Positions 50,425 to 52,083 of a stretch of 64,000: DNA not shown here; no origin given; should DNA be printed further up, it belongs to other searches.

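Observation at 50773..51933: Cysteine-stripped NifB paralogue encoded right after nifK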

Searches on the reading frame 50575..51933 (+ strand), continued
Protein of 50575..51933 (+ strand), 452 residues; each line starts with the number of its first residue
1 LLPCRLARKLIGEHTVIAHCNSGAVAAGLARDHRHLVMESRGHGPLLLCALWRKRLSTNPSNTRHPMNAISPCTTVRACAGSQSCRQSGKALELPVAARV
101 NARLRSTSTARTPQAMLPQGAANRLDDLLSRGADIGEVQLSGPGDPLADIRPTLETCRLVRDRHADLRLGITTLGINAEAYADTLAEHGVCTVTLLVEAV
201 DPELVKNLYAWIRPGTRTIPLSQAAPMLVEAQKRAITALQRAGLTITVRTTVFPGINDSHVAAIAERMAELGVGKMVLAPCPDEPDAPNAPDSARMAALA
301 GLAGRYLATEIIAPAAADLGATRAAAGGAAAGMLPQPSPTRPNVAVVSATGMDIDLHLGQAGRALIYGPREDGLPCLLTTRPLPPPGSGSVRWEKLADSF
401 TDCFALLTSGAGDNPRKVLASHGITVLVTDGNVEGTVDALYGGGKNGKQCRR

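Call 18: find_encoding_contigs(protein=P0043, flank=10000, max_places=2)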
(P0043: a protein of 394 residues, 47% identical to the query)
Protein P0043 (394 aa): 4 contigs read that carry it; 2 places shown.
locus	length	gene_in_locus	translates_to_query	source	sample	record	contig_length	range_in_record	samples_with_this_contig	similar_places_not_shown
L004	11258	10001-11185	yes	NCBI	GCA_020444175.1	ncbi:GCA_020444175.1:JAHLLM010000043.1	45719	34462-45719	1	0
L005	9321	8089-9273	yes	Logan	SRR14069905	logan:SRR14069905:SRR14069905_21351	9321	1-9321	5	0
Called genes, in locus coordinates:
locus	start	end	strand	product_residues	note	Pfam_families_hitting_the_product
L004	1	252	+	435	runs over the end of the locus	-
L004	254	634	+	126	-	-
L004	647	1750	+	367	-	PF00682:HMGL-like, PF22617:HCS_D2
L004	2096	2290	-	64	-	-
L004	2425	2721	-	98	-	-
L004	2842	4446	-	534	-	PF13185:GAF_2, PF01590:GAF, PF13492:GAF_3 (weak), PF00158:Sigma54_activat, PF14532:Sigma54_activ_2, PF07728:AAA_5, PF25601:AAA_lid_14, PF02954:HTH_8, +1 more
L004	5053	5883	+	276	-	PF00142:Fer4_NifH, PF01656:CbiA, PF10609:ParA (faint), PF13614:AAA_31 (weak)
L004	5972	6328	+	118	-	PF00543:P-II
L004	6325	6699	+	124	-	PF00543:P-II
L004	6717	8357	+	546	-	PF00148:Oxidored_nitro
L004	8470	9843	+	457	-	PF00148:Oxidored_nitro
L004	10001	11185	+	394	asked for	PF04055:Radical_SAM, PF02579:Nitro_FeMo-Co (weak)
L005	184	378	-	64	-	-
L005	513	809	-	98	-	-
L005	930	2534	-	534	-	PF13185:GAF_2, PF01590:GAF, PF13492:GAF_3 (weak), PF00158:Sigma54_activat, PF14532:Sigma54_activ_2, PF07728:AAA_5, PF25601:AAA_lid_14, PF02954:HTH_8, +1 more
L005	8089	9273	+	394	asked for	PF04055:Radical_SAM, PF02579:Nitro_FeMo-Co (weak)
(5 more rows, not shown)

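Call 27: search_dna_similar(query=window:50773-51933:+, collection=plasmids, mode=protein, max_rows=25)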
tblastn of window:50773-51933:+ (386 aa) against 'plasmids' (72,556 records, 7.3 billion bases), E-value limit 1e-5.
Records with a match: 253; places in all: 254; records where one place covers at least 80% of the query: 1.
Best place of each record, by identity: <60% 253.
By first word of the organism name: Rhizobium 125; Sinorhizobium 76; Bradyrhizobium 10; Clostridium 9; Mesorhizobium 8; Paraburkholderia 6; Nitratidesulfovibrio 4; Neorhizobium 3; Rahnella 2; Cupriavidus 2; and 8 more.
By predicted mobility (MOB-suite, as given by PLSDB): conjugative 201; non-mobilizable 44; mobilizable 8.
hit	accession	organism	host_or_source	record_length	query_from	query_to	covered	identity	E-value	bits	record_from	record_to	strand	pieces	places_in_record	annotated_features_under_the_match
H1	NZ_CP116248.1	Nitratidesulfovibrio vulgaris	swine finishing facility waste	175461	5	386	99%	31.6%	4e-41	162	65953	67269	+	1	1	radical SAM protein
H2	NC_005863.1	Nitratidesulfovibrio vulgaris str. Hildenborough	-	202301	5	302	77%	31.9%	9e-31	131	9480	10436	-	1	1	none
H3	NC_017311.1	Nitratidesulfovibrio vulgaris RCH1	-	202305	5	302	77%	31.9%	9e-31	131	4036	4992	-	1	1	none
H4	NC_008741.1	Nitratidesulfovibrio vulgaris DP4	-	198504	5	302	77%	31.9%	1e-30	131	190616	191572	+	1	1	radical SAM protein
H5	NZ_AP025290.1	Treponema saccharophilum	-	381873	13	225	55%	27.9%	1e-11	74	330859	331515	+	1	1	radical SAM protein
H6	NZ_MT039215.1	Serratia proteamaculans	-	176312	48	220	45%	30.1%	9e-18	93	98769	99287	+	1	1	nifB: nitrogenase cofactor biosynthesis protein NifB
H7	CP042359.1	Rahnella aquatilis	hyacinth,plant,hyacinth bulb, basal ...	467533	50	220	44%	30.4%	3e-18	94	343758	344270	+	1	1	nifB: nitrogenase cofactor biosynthesis protein NifB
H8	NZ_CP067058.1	Rahnella aceris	-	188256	48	220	45%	29.5%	4e-17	91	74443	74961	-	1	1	nifB: nitrogenase cofactor biosynthesis protein NifB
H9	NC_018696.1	Paraburkholderia phenoliruptrix BR3459a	Mimosa flocculosa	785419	48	220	45%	28.9%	8e-19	96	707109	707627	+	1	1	nifB: nitrogenase cofactor biosynthesis protein NifB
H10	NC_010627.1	Paraburkholderia phymatum STM815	-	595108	48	220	45%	28.9%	8e-19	96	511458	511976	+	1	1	nifB: nitrogenase cofactor biosynthesis protein NifB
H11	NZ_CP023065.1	Sinorhizobium sp. CCBAU 05631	G.max,nodule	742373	35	219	48%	26.6%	1e-13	80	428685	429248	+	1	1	nifB: nitrogenase cofactor biosynthesis protein NifB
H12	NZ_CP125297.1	Paraburkholderia sabiae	Mimosa caesalpiniifolia,cell ...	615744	48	220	45%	28.3%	1e-17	92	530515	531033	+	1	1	nifB: nitrogenase cofactor biosynthesis protein NifB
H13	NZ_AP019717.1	Clostridium butyricum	-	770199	3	206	53%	23.8%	5e-15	84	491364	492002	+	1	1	nifB: nitrogenase cofactor biosynthesis protein NifB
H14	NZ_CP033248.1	Clostridium butyricum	environment swab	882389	3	206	53%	23.8%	7e-15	84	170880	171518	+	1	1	nifB: nitrogenase cofactor biosynthesis protein NifB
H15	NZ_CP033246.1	Clostridium butyricum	Homo sapiens,stool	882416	3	206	53%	23.8%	7e-15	84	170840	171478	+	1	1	nifB: nitrogenase cofactor biosynthesis protein NifB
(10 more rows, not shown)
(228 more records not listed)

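Call 28: get_annotated_region(hit=H1, flank=12000)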
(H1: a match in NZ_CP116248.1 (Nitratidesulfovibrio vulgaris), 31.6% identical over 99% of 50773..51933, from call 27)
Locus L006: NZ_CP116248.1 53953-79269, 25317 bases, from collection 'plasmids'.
description: Nitratidesulfovibrio vulgaris strain L2 plasmid pDsulf-L2-1, complete sequence
organism: Nitratidesulfovibrio vulgaris (NCBI taxid 881)
taxonomy: Bacteria; Thermodesulfobacteriota; Desulfovibrionia; Desulfovibrionales; Desulfovibrionaceae; Nitratidesulfovibrio; Nitratidesulfovibrio vulgaris
host: -; source: swine finishing facility waste; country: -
typing (MOB-suite, as given by PLSDB): non-mobilizable
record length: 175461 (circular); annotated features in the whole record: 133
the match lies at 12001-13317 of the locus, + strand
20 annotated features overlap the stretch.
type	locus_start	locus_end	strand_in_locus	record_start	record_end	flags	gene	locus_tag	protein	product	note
CDS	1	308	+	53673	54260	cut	-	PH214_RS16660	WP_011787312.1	hypothetical protein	-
CDS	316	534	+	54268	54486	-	-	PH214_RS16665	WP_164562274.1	hypothetical protein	-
CDS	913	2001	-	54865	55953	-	-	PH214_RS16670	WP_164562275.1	homocitrate synthase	-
CDS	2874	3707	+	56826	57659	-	nifH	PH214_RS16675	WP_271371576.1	nitrogenase iron protein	GO:0009399 - nitrogen fixation [Evidence IEA]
CDS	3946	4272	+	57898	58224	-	-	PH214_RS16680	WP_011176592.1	P-II family nitrogen regulator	-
CDS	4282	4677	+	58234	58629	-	-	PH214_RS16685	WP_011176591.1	P-II family nitrogen regulator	-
CDS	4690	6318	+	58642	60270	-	nifD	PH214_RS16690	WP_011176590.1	nitrogenase molybdenum-iron protein alpha chain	GO:0009399 - nitrogen fixation [Evidence IEA]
CDS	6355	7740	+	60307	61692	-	nifK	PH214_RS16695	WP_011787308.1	nitrogenase molybdenum-iron protein subunit beta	GO:0009399 - nitrogen fixation [Evidence IEA]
CDS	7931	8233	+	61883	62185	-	-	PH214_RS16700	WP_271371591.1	(2Fe-2S) ferredoxin domain-containing protein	-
CDS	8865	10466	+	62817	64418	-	nifE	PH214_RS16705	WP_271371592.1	nitrogenase iron-molybdenum cofactor biosynthesis protein NifE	GO:0009399 - nitrogen fixation [Evidence IEA]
CDS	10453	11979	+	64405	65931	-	-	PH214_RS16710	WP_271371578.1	nitrogenase component 1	-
CDS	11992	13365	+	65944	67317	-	-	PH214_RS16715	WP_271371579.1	radical SAM protein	-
CDS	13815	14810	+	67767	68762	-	-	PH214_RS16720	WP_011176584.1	magnesium transporter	GO:0006812 - monoatomic cation transport [Evidence IEA]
CDS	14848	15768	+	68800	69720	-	-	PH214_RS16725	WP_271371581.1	universal stress protein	-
CDS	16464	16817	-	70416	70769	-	-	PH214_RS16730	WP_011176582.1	HU family DNA-binding protein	GO:0030261 - chromosome condensation [Evidence IEA]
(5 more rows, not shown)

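Call 34: search_protein_representatives(protein=window:50773-51933:+)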
Query: 386 residues. Proteins with E-value up to 0.001 (for the whole library): 714; up to 1e-10: 429; up to 1e-30: 119. The best 150 are listed.
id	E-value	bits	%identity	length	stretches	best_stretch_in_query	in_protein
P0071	2.8e-104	365.9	51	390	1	12-381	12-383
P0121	1.2e-95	337.5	52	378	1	26-385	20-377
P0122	9.1e-94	331.3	45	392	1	11-385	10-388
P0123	3.6e-93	329.3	72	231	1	163-385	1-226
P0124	2.4e-92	326.6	51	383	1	26-386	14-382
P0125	3.2e-92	326.2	45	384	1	25-385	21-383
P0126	3.2e-92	326.2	47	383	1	18-383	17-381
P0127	1.2e-90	321.0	46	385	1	12-384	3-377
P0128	4.3e-89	315.9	51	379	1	24-386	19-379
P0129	1.0e-88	314.7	46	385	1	25-385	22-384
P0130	1.0e-87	311.4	48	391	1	15-382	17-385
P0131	1.3e-87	311.0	45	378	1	12-382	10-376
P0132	2.3e-86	306.9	47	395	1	11-378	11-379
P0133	2.5e-86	306.8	48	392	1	4-381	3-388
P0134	3.3e-86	306.4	43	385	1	26-380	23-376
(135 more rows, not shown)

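Call 44: predict_structure(alignment_id=A1)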
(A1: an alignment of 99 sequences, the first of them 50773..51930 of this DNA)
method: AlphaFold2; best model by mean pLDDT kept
length: 386 residues; sequences in the alignment: 99
mean_pLDDT: 87.0   pTM: 0.66
mean pLDDT of the five models: 87.0, 86.9, 85.5, 85.3, 81.0
residues with pLDDT >= 90: 273; 70-90: 63; 50-70: 10; < 50: 40
segments of 3 or more residues with pLDDT < 50: 1-18, 250-265, 382-386
pLDDT, mean of each block of 10 residues (from residue 1): 39 43 86 91 80 95 95 93 97 97 98 98 98 98 92 93 98 98 97 98 98 87 90 98 83 37 58 96 87 93 90 94 89 97 93 96 87 78 41
secondary structure, 60 per line:
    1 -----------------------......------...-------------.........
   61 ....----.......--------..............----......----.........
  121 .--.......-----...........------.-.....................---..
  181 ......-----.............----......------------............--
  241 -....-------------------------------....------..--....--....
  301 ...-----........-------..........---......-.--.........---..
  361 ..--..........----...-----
elements in order: E24-29 E36-38 H52-64 E69-75 H84-97 E102-107 H112-121 E124-130 H136-142 E143-146 H155-175 E179-186 H192-204 E209-214 H227-238 E242-245 E277-280 E297-303 E309-316 H324-333 E337-342 H347-355 E359-362 H367-374

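Call 48: fold_search(model_id=the predicted structure, library=pdb)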
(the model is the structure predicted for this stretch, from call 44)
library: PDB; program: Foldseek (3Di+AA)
matches with E <= 10: 1606; with E <= 0.001: 118
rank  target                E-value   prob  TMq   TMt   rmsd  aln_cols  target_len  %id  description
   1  6y1x_A                3.5e-19  1.00  0.54  0.81   2.3       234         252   27  X-ray structure of the radical SAM protein NifB, a key nitrogenase maturating enzyme (released 2020-06-17)
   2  7jma                  7.0e-17  1.00  0.52  0.92   1.8       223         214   24  Crystal structure of the apo form of Nitrogenase iron-molybdenum cofactor biosynthesis enzyme NifB from Methanothermobac (released 2020-10-28)
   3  7bi7_B                8.4e-17  1.00  0.55  0.78   2.1       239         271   23  An Unexpected P-Cluster like Intermediate En Route to the Nitrogenase FeMo-co (released 2021-03-10)
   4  7jmb_A                1.3e-16  1.00  0.55  0.79   4.5       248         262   23  Crystal structure of Nitrogenase iron-molybdenum cofactor biosynthesis enzyme NifB from Methanothermobacter thermautot (released 2020-10-28)
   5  7bi7_A                1.5e-16  1.00  0.55  0.75   2.9       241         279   23  An Unexpected P-Cluster like Intermediate En Route to the Nitrogenase FeMo-co (released 2021-03-10)
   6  7vob                  2.0e-08  1.00  0.41  0.47   4.4       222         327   20  The crystal structure of a Radical SAM Enzyme BlsE involved in the Biosynthesis of Blasticidin S (released 2022-05-04)
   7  5vsm_A                2.3e-08  1.00  0.46  0.67   3.7       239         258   13  Crystal structure of viperin with bound [4Fe-4S] cluster, 5'-deoxyadenosine, and L-methionine (released 2017-06-14)
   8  5vsl_A                2.9e-08  1.00  0.46  0.66   3.6       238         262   13  Crystal structure of viperin with bound [4Fe-4S] cluster and S-adenosylhomocysteine (SAH) (released 2017-06-14)
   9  6q2p_A                5.4e-08  1.00  0.44  0.57   4.4       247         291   14  Crystal structure of mouse viperin bound to cytidine triphosphate and S-adenosylhomocysteine (released 2020-01-22)
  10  6q2p_B                8.6e-08  1.00  0.45  0.58   4.3       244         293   15  Crystal structure of mouse viperin bound to cytidine triphosphate and S-adenosylhomocysteine (released 2020-01-22)
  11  7n7h                  1.0e-07  1.00  0.47  0.61   3.6       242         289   15  X-ray crystal structure of Viperin-like enzyme from Nematostella vectensis (released 2021-07-07)
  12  9dfw_B                1.0e-07  1.00  0.44  0.56   4.3       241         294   14  X-ray crystal structure of an engineered Viperin-like enzyme from T. virens with bound CTP and SAM (released 2025-02-12)
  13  5vsl_B                1.3e-07  1.00  0.46  0.66   3.8       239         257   13  Crystal structure of viperin with bound [4Fe-4S] cluster and S-adenosylhomocysteine (SAH) (released 2017-06-14)
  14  2fb2_B                1.4e-07  1.00  0.42  0.49   4.4       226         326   16  Structure of the MoaA Arg17/266/268/Ala triple mutant (released 2006-05-09)
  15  2fb2_A                1.5e-07  1.00  0.42  0.49   4.1       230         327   16  Structure of the MoaA Arg17/266/268/Ala triple mutant (released 2006-05-09)
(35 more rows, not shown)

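Call 53: search_protein_families(library=ncbifam, proteins=[L001:11646-12107:+], max_evalue=0.1)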
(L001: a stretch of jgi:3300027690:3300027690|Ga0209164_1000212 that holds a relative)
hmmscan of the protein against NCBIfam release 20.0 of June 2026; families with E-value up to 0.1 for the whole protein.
L001:11646-12107:+ (153 aa): 38 families (the best 25 are shown)
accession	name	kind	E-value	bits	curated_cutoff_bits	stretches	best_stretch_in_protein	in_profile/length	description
NF002959.0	PRK03624.1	equivalog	1.6e-10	40.9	124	1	44-152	40-142/147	GNAT family acetyltransferase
TIGR01575.1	rimI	equivalog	3.4e-09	36.9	86.4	1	28-144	7-117/132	ribosomal protein S18-alanine N-acetyltransferase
NF043067.1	AAC_6p_group_E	equivalog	6.7e-09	35.7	140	1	38-151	24-140/140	aminoglycoside 6'-N-acetyltransferase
NF033083.0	AAC_3_I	equivalog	1.3e-08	35.2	200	1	40-140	35-135/145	AAC(3)-I family aminoglycoside N-acetyltransferase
NF041716.1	HxA_phane_GNAT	equivalog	1.4e-08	34.8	250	1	7-141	3-142/152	cyclophane-containing RiPP N-acetyltransferase HaaN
NF000497.1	AAC_6p_Iak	exception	3.4e-08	33.6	325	1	1-119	1-116/153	aminoglycoside N-acetyltransferase AAC(6')-Iak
NF033075.0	AAC_6p_Steno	equivalog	5.3e-08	33.1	290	1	44-118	34-111/148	aminoglycoside 6'-N-acetyltransferase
NF000138.1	AAC_6p_Iz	exception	9.2e-08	32.4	320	1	44-119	38-116/153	aminoglycoside N-acetyltransferase AAC(6')-Iz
NF000487.1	stat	exception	9.2e-08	31.8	420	1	53-141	79-163/189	streptothricin N-acetyltransferase STAT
NF008212.0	PRK10975.1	equivalog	2.1e-06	27.7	219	1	53-140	139-221/232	dTDP-4-amino-4,6-dideoxy-D-galactose acyltransferase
NF040503.1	resist_ArsN1a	equivalog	4.7e-06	26.4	170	1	47-141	41-135/159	arsinothricin resistance N-acetyltransferase ArsN1 family A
NF040501.1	resist_ArsN2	equivalog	6.9e-06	25.7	125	1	49-142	20-104/133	arsenic resistance N-acetyltransferase ArsN2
NF038102.1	AAC_6p_III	exception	9.6e-06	25.8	305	1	3-152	5-155/156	tobramycin N-acetyltransferase AAC(6')-III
NF005840.0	PRK07757.1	equivalog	2.3e-05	24.4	154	1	7-142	4-121/153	N-acetyltransferase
NF049894.1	CG3035_N_ac_Glu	equivalog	3.2e-05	23.3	280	1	58-140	209-290/300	N-acetylglutamate synthase, CG3035 family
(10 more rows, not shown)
